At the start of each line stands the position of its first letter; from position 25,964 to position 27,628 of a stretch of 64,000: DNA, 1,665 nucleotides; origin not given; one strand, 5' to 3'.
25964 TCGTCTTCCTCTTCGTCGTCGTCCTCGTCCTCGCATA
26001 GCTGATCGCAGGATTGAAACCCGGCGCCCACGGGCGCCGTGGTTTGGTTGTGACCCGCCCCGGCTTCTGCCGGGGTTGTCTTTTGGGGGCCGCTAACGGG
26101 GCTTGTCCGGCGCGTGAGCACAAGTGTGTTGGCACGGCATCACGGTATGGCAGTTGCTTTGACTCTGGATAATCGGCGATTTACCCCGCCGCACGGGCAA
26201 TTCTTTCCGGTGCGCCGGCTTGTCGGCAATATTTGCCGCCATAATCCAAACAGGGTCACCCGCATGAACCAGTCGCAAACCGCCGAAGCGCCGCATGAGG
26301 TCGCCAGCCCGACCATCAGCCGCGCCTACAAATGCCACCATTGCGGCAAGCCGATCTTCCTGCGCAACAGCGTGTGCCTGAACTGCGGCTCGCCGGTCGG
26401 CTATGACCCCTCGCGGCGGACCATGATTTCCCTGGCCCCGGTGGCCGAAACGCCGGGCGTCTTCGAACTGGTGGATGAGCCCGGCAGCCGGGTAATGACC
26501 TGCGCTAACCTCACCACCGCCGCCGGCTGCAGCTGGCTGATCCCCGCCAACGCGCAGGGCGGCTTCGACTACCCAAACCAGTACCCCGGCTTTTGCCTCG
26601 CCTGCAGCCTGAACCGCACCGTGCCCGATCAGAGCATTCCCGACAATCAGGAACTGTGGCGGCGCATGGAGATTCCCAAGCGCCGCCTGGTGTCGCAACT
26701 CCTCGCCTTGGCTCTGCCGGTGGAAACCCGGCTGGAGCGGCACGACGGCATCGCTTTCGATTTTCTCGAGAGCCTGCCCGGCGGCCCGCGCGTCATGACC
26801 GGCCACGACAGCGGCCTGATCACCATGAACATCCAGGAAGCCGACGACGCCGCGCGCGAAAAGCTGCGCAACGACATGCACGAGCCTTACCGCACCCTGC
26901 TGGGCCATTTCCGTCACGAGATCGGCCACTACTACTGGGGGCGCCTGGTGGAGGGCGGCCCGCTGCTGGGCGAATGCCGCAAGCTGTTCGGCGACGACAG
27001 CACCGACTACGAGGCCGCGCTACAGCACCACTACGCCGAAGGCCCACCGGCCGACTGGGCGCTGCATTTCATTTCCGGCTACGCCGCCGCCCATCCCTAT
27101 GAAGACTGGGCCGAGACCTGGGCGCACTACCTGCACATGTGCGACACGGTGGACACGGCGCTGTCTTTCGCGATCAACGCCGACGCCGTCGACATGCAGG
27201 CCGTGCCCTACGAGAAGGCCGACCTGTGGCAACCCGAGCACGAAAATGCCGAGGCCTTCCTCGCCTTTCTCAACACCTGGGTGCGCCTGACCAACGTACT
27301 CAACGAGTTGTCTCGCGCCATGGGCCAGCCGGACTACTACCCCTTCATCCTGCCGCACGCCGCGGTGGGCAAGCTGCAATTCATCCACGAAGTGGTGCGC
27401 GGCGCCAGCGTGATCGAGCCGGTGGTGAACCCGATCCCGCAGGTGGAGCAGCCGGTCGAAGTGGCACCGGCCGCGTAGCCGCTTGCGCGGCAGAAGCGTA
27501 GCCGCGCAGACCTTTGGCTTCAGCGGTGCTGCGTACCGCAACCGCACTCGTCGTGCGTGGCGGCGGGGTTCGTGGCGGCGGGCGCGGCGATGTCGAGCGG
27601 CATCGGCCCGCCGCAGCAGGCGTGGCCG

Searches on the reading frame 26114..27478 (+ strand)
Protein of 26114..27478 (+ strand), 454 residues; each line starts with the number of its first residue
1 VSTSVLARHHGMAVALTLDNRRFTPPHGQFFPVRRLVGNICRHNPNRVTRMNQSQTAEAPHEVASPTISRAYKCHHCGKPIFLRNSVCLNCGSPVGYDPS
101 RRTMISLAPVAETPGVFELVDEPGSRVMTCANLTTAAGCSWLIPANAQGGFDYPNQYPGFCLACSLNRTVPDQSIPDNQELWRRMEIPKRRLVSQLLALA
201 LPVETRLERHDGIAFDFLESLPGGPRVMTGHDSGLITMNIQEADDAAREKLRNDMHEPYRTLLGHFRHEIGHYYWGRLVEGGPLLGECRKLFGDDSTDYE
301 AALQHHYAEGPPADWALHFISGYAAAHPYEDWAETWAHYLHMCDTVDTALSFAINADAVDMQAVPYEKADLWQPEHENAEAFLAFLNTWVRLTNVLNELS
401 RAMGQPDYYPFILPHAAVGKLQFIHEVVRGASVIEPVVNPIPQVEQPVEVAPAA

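Call 11: search_protein_families(library=pfam, proteins=[window:26114-27478:+], max_evalue=0.01)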
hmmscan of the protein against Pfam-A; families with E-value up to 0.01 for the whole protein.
window:26114-27478:+ (454 aa): 4 families
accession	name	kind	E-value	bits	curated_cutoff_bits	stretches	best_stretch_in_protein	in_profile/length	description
PF15887.11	Peptidase_Mx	-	3.3e-99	331.6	27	1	178-427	1-236/236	Putative zinc-binding metallo-peptidase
PF10005.14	Zn_ribbon_DZR_6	-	3e-21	76.4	23.4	1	72-174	2-92/93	zinc-ribbon domain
PF24461.1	DUF7576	-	0.0029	17.9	27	0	69-83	15-29/60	Family of unknown function (DUF7576)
PF12172.15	zf-ChsH2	-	0.0059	16.8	23.2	0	71-94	11-34/37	ChsH2, rubredoxin-like zinc ribbon domain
